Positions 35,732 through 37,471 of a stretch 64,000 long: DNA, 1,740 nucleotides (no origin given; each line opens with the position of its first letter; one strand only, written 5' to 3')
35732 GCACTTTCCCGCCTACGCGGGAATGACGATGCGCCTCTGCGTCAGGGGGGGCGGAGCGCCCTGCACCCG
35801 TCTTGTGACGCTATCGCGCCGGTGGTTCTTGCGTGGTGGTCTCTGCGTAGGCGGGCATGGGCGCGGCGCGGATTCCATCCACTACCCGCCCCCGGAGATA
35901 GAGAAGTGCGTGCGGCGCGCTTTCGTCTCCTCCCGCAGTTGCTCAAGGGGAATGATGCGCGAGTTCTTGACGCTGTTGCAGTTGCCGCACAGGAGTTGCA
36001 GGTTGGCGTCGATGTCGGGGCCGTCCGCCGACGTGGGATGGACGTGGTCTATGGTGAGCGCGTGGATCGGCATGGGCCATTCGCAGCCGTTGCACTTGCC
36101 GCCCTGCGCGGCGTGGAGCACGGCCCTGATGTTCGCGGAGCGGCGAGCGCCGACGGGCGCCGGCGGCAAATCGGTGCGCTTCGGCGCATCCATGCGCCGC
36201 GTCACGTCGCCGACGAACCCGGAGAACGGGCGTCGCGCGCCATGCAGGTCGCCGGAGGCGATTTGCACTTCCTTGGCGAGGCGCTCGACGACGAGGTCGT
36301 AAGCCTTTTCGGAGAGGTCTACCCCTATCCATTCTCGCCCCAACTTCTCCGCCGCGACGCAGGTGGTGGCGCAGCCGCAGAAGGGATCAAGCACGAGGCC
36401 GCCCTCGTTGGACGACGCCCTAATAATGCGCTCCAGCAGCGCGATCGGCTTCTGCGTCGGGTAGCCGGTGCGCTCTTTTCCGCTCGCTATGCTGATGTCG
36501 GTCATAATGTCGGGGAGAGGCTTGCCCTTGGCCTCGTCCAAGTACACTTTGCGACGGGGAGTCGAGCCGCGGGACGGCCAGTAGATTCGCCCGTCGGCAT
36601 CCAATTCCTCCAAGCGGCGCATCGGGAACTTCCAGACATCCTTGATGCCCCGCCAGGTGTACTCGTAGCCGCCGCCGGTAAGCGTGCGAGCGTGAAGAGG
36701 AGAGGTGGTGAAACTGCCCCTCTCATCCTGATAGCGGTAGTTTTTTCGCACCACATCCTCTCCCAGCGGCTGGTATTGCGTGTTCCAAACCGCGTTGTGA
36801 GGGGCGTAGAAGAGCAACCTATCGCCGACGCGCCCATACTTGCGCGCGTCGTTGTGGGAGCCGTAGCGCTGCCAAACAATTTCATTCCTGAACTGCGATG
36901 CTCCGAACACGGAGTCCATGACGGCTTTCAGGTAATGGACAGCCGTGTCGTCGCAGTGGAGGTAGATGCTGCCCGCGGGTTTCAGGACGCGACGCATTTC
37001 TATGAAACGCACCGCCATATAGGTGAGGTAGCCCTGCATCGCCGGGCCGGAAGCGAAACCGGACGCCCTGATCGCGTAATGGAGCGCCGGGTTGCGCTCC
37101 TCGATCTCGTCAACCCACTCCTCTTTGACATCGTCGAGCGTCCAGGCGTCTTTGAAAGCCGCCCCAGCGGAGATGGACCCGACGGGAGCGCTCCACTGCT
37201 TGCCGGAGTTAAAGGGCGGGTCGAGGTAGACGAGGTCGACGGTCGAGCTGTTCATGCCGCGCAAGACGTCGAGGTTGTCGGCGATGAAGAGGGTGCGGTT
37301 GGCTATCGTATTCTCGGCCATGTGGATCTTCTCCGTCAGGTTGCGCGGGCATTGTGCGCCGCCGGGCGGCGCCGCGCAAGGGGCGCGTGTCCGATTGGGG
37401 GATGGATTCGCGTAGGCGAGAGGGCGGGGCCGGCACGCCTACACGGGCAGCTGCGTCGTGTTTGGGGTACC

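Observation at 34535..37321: Recurrent gene pair: beta-class DNA MTase::HNH fusion next to a HEPN-superfamily protein (locus 1)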

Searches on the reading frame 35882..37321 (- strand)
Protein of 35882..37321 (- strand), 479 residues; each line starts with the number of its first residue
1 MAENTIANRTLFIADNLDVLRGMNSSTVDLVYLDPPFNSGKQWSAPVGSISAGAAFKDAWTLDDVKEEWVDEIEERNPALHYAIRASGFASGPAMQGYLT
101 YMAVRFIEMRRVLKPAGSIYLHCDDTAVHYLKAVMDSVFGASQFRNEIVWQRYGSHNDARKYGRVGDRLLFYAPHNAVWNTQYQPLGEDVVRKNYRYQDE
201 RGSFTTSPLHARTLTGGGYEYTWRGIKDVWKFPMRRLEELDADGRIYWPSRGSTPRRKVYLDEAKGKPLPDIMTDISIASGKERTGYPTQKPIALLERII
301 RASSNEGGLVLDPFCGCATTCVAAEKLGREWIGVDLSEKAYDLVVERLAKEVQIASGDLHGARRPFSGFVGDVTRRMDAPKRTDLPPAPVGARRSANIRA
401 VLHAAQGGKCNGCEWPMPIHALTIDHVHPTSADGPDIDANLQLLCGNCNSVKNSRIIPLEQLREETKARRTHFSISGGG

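Call 6: search_protein_families(library=pfam, proteins=[window:35882-37321:-], max_evalue=0.1)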
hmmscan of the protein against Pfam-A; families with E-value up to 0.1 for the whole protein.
window:35882-37321:- (479 aa): 9 families
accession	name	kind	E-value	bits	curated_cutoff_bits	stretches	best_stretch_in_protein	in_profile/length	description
PF01555.25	N6_N4_Mtase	-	1.9e-43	149.4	26.7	1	28-345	1-220/221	DNA methylase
PF01844.29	HNH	-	6.9e-10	39.4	21.4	1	410-455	1-47/47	HNH endonuclease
PF14279.12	HNH_5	-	3.1e-05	24.3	27.5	1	410-456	1-47/56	HNH endonuclease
PF02945.21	Endonuclease_7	-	3.3e-05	24.1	23.6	1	396-451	12-62/82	Recombination endonuclease VII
PF03602.21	Cons_hypoth95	-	0.0024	18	24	1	11-42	95-128/182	Conserved hypothetical protein 95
PF13649.12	Methyltransf_25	-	0.0073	17.4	27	1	310-359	1-55/97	Methyltransferase domain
PF02086.21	MethyltransfD12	-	0.013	15.7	22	0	10-40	158-188/253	D12 class N6 adenine-specific DNA methyltransferase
PF08241.18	Methyltransf_11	-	0.031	15.3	21.2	0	315-359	5-51/95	Methyltransferase domain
PF05724.17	TPMT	-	0.038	14.1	26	1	284-342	14-73/218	Thiopurine S-methyltransferase (TPMT)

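Call 13: find_homologous_proteins(query=window:35882-37321:-)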
Query window:35882-37321:- (479 aa): 8000 proteins with E <= 0.001 among 8000 candidates; the best 120 are listed.
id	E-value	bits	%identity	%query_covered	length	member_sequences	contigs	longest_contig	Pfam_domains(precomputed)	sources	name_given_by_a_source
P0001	0.0e+0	1124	100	100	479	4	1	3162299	PF01844.30,PF01555.25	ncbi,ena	-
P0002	2.9e-286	968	86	100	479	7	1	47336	PF01844.30,PF02945.22,PF01555.25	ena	-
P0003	2.4e-235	800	72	100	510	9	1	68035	PF01844.30,PF01555.25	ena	-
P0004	4.1e-234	796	72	100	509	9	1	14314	PF01844.30,PF02945.22,PF01555.25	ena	-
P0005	7.1e-216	736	66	100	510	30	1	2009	PF01844.30,PF02945.22,PF01555.25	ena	-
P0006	1.1e-212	725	66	100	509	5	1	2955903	PF01844.30,PF02945.22,PF01555.25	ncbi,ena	-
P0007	3.3e-199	681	62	99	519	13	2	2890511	PF01844.30,PF02945.22,PF01555.25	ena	-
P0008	4.9e-198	677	63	99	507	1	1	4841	PF01844.30,PF02945.22,PF14279.13,PF01555.25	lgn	-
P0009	4.5e-196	671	61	99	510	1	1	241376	PF01844.30,PF02945.22,PF01555.25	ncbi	-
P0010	7.0e-196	670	61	99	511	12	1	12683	PF01844.30,PF02945.22,PF01555.25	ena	-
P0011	1.3e-184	633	59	100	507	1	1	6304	PF01844.30,PF02945.22,PF01555.25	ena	-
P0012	1.6e-181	623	62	96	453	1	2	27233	PF01844.30,PF14279.13,PF01555.25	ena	-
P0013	1.0e-180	620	61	96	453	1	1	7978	PF01844.30,PF14279.13,PF01555.25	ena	-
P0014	8.1e-176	604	57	99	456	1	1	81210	PF13847.13,PF01844.30,PF14279.13,PF01555.25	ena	-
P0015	2.1e-174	599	60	94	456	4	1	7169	PF01844.30,PF14279.13,PF01555.25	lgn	-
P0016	1.3e-172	593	58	95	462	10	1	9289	PF01844.30,PF14279.13,PF01555.25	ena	-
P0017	4.3e-171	588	58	95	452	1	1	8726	PF01844.30,PF14279.13,PF01555.25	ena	-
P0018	4.7e-169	581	57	94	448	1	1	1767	PF01844.30,PF14279.13,PF01555.25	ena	-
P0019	1.4e-165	570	57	94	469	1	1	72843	PF01844.30,PF14279.13,PF01555.25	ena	-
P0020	1.1e-162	560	56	91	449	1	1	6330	PF01844.30,PF14279.13,PF01555.25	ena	-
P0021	8.1e-162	558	54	98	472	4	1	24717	PF01844.30,PF14279.13,PF01555.25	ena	-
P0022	9.4e-162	557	54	97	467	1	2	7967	PF01844.30,PF14279.13,PF01555.25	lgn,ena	-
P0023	6.5e-159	548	56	94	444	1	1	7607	PF01844.30,PF14279.13,PF01555.25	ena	-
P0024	1.2e-158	547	54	94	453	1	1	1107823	PF01844.30,PF14279.13,PF01555.25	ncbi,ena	-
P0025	2.1e-158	546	57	93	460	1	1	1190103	PF01844.30,PF14279.13,PF01555.25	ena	-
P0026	7.1e-158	545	55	94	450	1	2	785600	PF13847.13,PF03602.22,PF02086.22,PF01844.30,PF14279.13,PF01555.25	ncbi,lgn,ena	-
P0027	2.7e-157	543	55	91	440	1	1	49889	PF01844.30,PF14279.13,PF01555.25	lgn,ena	-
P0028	4.2e-157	542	54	94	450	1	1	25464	PF13847.13,PF03602.22,PF01844.30,PF14279.13,PF01555.25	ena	-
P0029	7.3e-157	541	55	95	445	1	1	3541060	PF01844.30,PF14279.13,PF01555.25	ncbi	-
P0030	1.7e-156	540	54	94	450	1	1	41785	PF02086.22,PF01844.30,PF14279.13,PF01555.25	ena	-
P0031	2.7e-156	539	55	93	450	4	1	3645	PF03602.22,PF01844.30,PF14279.13,PF01555.25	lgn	-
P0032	4.4e-156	539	55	95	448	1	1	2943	PF13395.13,PF01844.30,PF14279.13,PF01555.25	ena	-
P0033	5.0e-155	535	53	95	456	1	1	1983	PF01844.30,PF14279.13,PF01555.25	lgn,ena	-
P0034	1.3e-154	534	54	96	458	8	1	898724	PF01844.30,PF14279.13,PF01555.25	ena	-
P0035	2.4e-154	533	59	84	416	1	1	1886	PF01555.25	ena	-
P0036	4.1e-154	532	56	93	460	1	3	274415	PF01844.30,PF14279.13,PF01555.25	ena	-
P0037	9.5e-154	531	54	91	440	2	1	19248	PF01844.30,PF14279.13,PF01555.25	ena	-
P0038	4.7e-153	529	54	94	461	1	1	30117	PF01844.30,PF02945.22,PF14279.13,PF01555.25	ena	-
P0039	5.8e-153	528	53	94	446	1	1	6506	PF01844.30,PF14279.13,PF01555.25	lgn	-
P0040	6.1e-153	528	54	96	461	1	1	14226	PF01844.30,PF14279.13,PF01555.25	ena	-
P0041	3.1e-152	526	56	94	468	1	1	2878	PF01844.30,PF14279.13,PF01555.25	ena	-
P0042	2.3e-151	523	60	83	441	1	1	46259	PF01555.25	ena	-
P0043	4.6e-151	522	52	94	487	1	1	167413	PF01844.30,PF14279.13,PF01555.25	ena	-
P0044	4.9e-151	522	52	95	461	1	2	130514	PF01844.30,PF14279.13,PF01555.25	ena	-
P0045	8.3e-151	521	53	96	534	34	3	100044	PF01844.30,PF14279.13,PF01555.25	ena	-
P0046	2.5e-150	520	54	96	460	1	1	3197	PF01844.30,PF14279.13,PF01555.25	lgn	-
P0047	4.8e-150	519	58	83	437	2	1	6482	PF01555.25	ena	-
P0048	6.3e-150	518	58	84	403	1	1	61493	PF01555.25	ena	-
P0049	9.5e-150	518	51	95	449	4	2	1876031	PF01844.30,PF14279.13,PF01555.25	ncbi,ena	-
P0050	1.2e-149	518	52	94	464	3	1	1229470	PF01844.30,PF14279.13,PF01555.25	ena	-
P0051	3.8e-149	516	56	90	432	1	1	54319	PF01844.30,PF14279.13,PF01555.25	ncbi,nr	ncbi:MAG: DNA methyltransferase [Chloroflexi bacterium]|nr:DNA methyltransferase [Chloroflexota bact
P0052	4.6e-149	516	53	94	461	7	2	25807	PF01844.30,PF14279.13,PF01555.25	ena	-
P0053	8.4e-149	515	54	93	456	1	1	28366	PF01844.30,PF14279.13,PF01555.25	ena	-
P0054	3.8e-148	513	54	90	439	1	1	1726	PF01844.30,PF14279.13,PF01555.25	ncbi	-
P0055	4.9e-148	512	58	80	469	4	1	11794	PF10544.16,PF13455.13,PF01555.25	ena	-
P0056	7.0e-148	512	66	70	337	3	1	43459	PF01555.25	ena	-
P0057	3.2e-146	506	51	94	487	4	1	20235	PF01844.30,PF14279.13,PF01555.25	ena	-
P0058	7.2e-146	505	53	98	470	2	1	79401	PF01844.30,PF14279.13,PF01555.25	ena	-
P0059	7.7e-145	502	51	90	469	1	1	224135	PF10544.16,PF01555.25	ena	-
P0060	1.1e-144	501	52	94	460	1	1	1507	PF01844.30,PF14279.13,PF01555.25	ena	-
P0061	1.3e-144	501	51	96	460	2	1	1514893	PF01844.30,PF14279.13,PF01555.25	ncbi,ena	-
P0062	1.4e-144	501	50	97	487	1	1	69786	PF01844.30,PF14279.13,PF01555.25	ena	-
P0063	1.5e-144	501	50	94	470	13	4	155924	PF01844.30,PF14279.13,PF01555.25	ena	-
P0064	1.6e-144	501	53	95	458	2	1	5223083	PF01844.30,PF14279.13,PF01555.25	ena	-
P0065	1.6e-144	501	52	96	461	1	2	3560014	PF01844.30,PF14279.13,PF01555.25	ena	-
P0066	2.0e-144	500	49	96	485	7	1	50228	PF01844.30,PF14279.13,PF01555.25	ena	-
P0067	2.5e-144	500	49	97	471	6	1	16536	PF13395.13,PF01844.30,PF14279.13,PF01555.25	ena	-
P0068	2.5e-144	500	49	97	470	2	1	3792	PF01844.30,PF14279.13,PF01555.25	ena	-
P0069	2.7e-144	500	50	95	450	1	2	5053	PF01844.30,PF14279.13,PF01555.25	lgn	-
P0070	5.2e-144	499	51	95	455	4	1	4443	PF01844.30,PF14279.13,PF01555.25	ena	-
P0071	6.9e-144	498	53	94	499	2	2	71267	PF01844.30,PF01555.25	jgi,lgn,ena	-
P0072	9.5e-144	498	51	96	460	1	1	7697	PF01844.30,PF14279.13,PF01555.25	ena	-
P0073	9.6e-144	498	51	96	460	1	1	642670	PF01844.30,PF14279.13,PF01555.25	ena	-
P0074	1.1e-143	498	49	98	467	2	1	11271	PF01844.30,PF14279.13,PF01555.25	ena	-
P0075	1.4e-143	497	51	96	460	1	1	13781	PF01844.30,PF14279.13,PF01555.25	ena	-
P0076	1.5e-143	497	51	95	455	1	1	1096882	PF01844.30,PF14279.13,PF01555.25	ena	-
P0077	1.7e-143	497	48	99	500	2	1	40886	PF01844.30,PF14279.13,PF01555.25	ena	-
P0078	1.9e-143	497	51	94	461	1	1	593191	PF01844.30,PF14279.13,PF01555.25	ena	-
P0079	3.0e-143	496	49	97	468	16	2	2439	PF01844.30,PF14279.13,PF01555.25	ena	-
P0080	3.0e-143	496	50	96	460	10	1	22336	PF01844.30,PF14279.13,PF01555.25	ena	-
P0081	4.7e-143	496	51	97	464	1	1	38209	PF01844.30,PF14279.13,PF01555.25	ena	-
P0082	9.0e-143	495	51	97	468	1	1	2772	PF01844.30,PF14279.13,PF01555.25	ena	-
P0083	1.3e-142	494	49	97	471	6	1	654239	PF01844.30,PF14279.13,PF01555.25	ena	-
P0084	2.2e-142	494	59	73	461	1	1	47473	PF01555.25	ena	-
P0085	2.4e-142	493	51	95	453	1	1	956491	PF01844.30,PF14279.13,PF01555.25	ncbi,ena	-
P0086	2.6e-142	493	52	95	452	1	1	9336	PF13395.13,PF01844.30,PF14279.13,PF01555.25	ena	-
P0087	2.8e-142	493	50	94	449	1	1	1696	PF01844.30,PF14279.13,PF01555.25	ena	-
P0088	2.9e-142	493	49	97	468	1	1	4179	PF01844.30,PF14279.13,PF01555.25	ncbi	-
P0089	3.0e-142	493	49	97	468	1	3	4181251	PF01844.30,PF14279.13,PF01555.25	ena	-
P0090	3.3e-142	493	51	95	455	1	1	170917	PF01844.30,PF14279.13,PF01555.25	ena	-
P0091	5.9e-142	492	52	96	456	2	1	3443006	PF01844.30,PF14279.13,PF01555.25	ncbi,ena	-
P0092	5.9e-142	492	51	95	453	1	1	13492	PF01844.30,PF14279.13,PF01555.25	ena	-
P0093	7.4e-142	492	51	94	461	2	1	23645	PF01844.30,PF14279.13,PF01555.25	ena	-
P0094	8.5e-142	492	51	95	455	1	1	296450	PF01844.30,PF14279.13,PF01555.25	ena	-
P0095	1.2e-141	491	52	94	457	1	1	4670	PF01844.30,PF02945.22,PF14279.13,PF01555.25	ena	-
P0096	1.6e-141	491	52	96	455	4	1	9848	PF01844.30,PF14279.13,PF01555.25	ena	-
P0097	2.3e-141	490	48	97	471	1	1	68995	PF01844.30,PF14279.13,PF01555.25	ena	-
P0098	2.4e-141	490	51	95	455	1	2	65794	PF01844.30,PF14279.13,PF01555.25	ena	-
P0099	4.0e-141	489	51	95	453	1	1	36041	PF01844.30,PF14279.13,PF01555.25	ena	-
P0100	4.5e-141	489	48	97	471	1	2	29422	PF01844.30,PF14279.13,PF01555.25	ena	-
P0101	4.7e-141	489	51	94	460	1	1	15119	PF01844.30,PF14279.13,PF01555.25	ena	-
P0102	5.0e-141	489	51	95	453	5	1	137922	PF01844.30,PF14279.13,PF01555.25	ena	-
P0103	5.2e-141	489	48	97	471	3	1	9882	PF01844.30,PF14279.13,PF01555.25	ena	-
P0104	8.1e-141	488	48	97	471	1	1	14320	PF01844.30,PF14279.13,PF01555.25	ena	-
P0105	8.6e-141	488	48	97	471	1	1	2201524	PF01844.30,PF14279.13,PF01555.25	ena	-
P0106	8.9e-141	488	53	98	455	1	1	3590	PF01844.30,PF14279.13,PF01555.25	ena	-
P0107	1.2e-140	488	48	97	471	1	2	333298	PF01844.30,PF14279.13,PF01555.25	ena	-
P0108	1.2e-140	488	52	96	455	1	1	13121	PF01844.30,PF14279.13,PF01555.25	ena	-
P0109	1.2e-140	488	50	93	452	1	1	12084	PF01844.30,PF14279.13,PF01555.25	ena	-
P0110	1.4e-140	488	48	97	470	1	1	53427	PF01844.30,PF14279.13,PF01555.25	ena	-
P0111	1.8e-140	487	51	95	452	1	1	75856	PF01844.30,PF14279.13,PF01555.25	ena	-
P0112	1.9e-140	487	51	96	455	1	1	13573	PF01844.30,PF14279.13,PF01555.25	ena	-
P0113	2.0e-140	487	51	97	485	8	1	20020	PF13395.13,PF01844.30,PF14279.13,PF01555.25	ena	-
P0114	2.1e-140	487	52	95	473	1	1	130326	PF01844.30,PF14279.13,PF01555.25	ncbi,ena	-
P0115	3.2e-140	486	51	95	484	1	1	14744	PF01844.30,PF14279.13,PF01555.25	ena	-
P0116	4.0e-140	486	48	97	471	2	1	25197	PF01844.30,PF14279.13,PF01555.25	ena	-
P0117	5.9e-140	485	51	96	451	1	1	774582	PF01844.30,PF14279.13,PF01555.25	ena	-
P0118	7.2e-140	485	50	95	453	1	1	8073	PF13395.13,PF01844.30,PF14279.13,PF01555.25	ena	-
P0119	8.0e-140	485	50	96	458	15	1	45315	PF01844.30,PF14279.13,PF01555.25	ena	-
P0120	1.4e-139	484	50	95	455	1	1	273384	PF01844.30,PF14279.13,PF01555.25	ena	-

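Call 14: find_encoding_contigs(protein=P0001, flank=6000, max_places=4)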
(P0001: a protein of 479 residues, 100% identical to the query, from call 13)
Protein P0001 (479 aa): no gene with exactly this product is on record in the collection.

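Call 15: find_encoding_contigs(protein=P0002, flank=6000, max_places=4)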
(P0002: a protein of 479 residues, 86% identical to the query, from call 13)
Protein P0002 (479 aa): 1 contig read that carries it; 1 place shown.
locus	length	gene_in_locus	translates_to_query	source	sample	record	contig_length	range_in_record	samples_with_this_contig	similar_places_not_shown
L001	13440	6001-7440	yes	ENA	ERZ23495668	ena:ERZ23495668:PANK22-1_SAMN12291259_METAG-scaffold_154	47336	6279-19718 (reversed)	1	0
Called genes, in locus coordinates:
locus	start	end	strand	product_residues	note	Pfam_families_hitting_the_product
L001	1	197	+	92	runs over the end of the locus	-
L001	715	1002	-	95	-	-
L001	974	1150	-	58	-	-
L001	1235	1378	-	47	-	-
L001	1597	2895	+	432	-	PF00595:PDZ, PF13180:PDZ_2, PF17820:PDZ_6, PF03572:Peptidase_S41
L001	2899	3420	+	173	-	PF01668:SmpB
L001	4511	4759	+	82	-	-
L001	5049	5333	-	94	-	-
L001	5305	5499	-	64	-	-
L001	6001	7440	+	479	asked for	PF01555:N6_N4_Mtase, PF02945:Endonuclease_7 (faint), PF01844:HNH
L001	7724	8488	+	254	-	PF00005:ABC_tran, PF02463:SMC_N (faint), PF13304:AAA_21 (weak), PF12399:BCA_ABC_TP_C (weak)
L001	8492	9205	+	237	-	PF00005:ABC_tran, PF02463:SMC_N (faint), PF13304:AAA_21 (faint)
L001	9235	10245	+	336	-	PF02653:BPD_transp_2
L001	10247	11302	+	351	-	PF02653:BPD_transp_2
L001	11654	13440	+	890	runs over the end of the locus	PF04471:Mrr_cat, PF13156:Mrr_cat_2, PF22722:NA-iREase1, PF12796:Ank_2, PF13857:Ank_5, PF12796:Ank_2, PF12796:Ank_2, PF12796:Ank_2, +15 more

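Call 49: search_dna_similar(query=window:35882-37321:-, collection=phages, mode=protein, max_rows=15)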
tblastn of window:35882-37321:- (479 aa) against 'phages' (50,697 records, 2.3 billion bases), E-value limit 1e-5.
Records with a match: 1097; places in all: 1173; records where one place covers at least 80% of the query: 1.
Best place of each record, by identity: <60% 1097.
By first word of the organism name: Mycobacterium 131; Streptococcus 104; Escherichia 92; Gordonia 83; Staphylococcus 64; Campylobacter 51; Lactococcus 48; Synechococcus 46; Vibrio 43; Brucella 41; and 92 more.
By host as written in the record: - 126; Mycobacterium smegmatis mc2 155 69; Gordonia terrae 3612 62; Escherichia coli 33; Lactococcus lactis 30; Campylobacter jejuni 25; Staphylococcus aureus 24; Mycobacterium smegmatis mc#155 21; and 354 more.
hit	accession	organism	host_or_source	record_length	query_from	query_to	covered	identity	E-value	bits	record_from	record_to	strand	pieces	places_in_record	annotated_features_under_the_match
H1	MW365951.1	Streptomyces phage Hippo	Streptomyces lividans JI 1326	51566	11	348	71%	43.5%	9e-73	256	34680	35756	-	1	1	48: methyltransferase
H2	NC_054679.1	Streptomyces phage Werner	Streptomyces lividans JI 1326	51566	11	348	71%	43.5%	9e-73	256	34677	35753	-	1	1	48: DNA methyltransferase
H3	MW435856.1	Streptomyces phage Werner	Streptomyces lividans JI 1326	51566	11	348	71%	43.5%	9e-73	256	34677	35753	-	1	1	48: methyltransferase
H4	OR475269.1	Streptomyces phage BarryBee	Streptomyces lividans JI 1326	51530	2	348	72%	42.2%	2e-76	266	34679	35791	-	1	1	51: DNA methyltransferase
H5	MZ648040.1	Streptomyces phage Triste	Streptomyces lividans JI 1326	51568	2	348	72%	42.2%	2e-76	266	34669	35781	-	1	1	49: DNA methylase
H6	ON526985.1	Streptomyces phage Ejemplo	Streptomyces griseus ATCC 10137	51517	11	348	71%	42.4%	1e-76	266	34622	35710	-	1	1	47: DNA methyltransferase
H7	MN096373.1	Streptomyces phage TuanPN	Streptomyces griseus ATCC 10137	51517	11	348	71%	42.4%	1e-76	266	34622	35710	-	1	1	47: DNA methylase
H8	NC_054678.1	Streptomyces phage Yasdnil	Streptomyces griseus ATCC 10137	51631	11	348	71%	41.7%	9e-70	247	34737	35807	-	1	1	48: DNA methyltransferase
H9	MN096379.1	Streptomyces phage Yasdnil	Streptomyces griseus ATCC 10137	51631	11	348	71%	41.7%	9e-70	247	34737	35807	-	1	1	48: DNA methylase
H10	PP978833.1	Streptomyces phage Emaanora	Streptomyces lividans JI 1326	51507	11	348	71%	41.7%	1e-69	246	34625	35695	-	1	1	51: DNA methyltransferase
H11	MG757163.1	Streptomyces phage OzzyJ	Streptomyces lividans JI1326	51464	11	348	71%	41.2%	1e-69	246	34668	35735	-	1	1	DNA methylase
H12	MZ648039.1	Streptomyces phage RedBear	Streptomyces lividans JI 1326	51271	11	348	71%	40.9%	2e-68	243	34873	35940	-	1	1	49: methyltransferase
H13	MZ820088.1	Streptomyces phage Katalie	Streptomyces lividans JI 1326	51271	11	348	71%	40.9%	2e-68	243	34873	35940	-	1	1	48: methyltransferase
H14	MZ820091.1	Streptomyces phage South40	Streptomyces lividans JI 1326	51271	11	348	71%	40.9%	2e-68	243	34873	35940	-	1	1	48: methyltransferase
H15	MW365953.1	Streptomyces phage Dwayne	Streptomyces lividans JI 1326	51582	11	348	71%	40.3%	3e-67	239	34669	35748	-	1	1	48: DNA methylase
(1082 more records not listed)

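Call 50: search_protein_families(library=padloc, proteins=[window:35882-37321:-], max_evalue=0.01)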
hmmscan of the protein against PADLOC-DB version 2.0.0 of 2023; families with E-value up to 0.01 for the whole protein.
window:35882-37321:- (479 aa): 74 families (the best 25 are shown)
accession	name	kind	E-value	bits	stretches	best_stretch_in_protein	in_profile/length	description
PDLC03354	MTase_II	-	3.4e-66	222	2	97-352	128-386/425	Type II methyltransferase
PDLC03339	MTase_II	-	4.9e-55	184.9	3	257-360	179-283/399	Type II methyltransferase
PDLC03300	MTase_II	-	7.9e-47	157.8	3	274-354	202-282/302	Type II methyltransferase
PDLC03371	MTase_II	-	4.6e-37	126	2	270-352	173-256/260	Type II methyltransferase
PDLC03644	MTase_III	-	1.7e-36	124.1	1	98-353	109-398/542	Type III methyltransferase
PDLC03636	MTase_III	-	1.7e-35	120.8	2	98-199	96-197/575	Type III methyltransferase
PDLC03299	MTase_II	-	1.1e-32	111.7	3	282-349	191-258/296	Type II methyltransferase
PDLC03638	MTase_III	-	2.5e-32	110.1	1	98-352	431-681/816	Type III methyltransferase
PDLC03633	MTase_III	-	1.4e-28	97.9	2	276-369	282-370/616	Type III methyltransferase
PDLC03641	MTase_III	-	2.2e-28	97.2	1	2-330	98-434/657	Type III methyltransferase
PDLC03634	MTase_III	-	4.5e-24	83.3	1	9-338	94-446/621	Type III methyltransferase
PDLC03635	MTase_III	-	2.4e-23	80.7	2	267-352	488-576/708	Type III methyltransferase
PDLC03265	MTase_II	-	2.7e-23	81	2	286-349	266-329/333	Type II methyltransferase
PDLC03320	MTase_II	-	3.1e-23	80.4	1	282-352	208-278/289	Type II methyltransferase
PDLC03238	MTase_II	-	1.3e-22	78.4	2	264-348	280-363/428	Type II methyltransferase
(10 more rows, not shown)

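Call 56: search_protein_families(library=ncbifam, proteins=[window:35882-37321:-], max_evalue=0.01)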
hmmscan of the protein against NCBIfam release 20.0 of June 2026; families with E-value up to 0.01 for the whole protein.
window:35882-37321:- (479 aa): 6 families
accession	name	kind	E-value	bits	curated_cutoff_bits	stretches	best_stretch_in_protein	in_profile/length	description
NF008572.0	PRK11524.1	equivalog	3.1e-27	95.4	292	2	285-354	193-262/294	adenine-specific DNA-methyltransferase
NF050803.1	DnaMtaseCcrMCaul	equivalog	1.2e-20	73.8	830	1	282-356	181-255/350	adenine-specific DNA-methyltransferase CcrM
NF010253.0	PRK13699.1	subfamily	2.2e-15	57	244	1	266-350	127-207/226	DNA methyltransferase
NF049971.1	CRISPR_Cas9d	exception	1.7e-08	33.6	375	1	393-465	531-605/986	type II CRISPR RNA-guided endonuclease Cas9d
NF040563.1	guided_IscB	equivalog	8.8e-07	28.3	175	1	393-456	178-239/314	RNA-guided endonuclease IscB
TIGR01177.1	TIGR01177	hypoth_equivalog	0.0038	16.6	316.55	1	291-339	162-215/330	TIGR01177 family methyltransferase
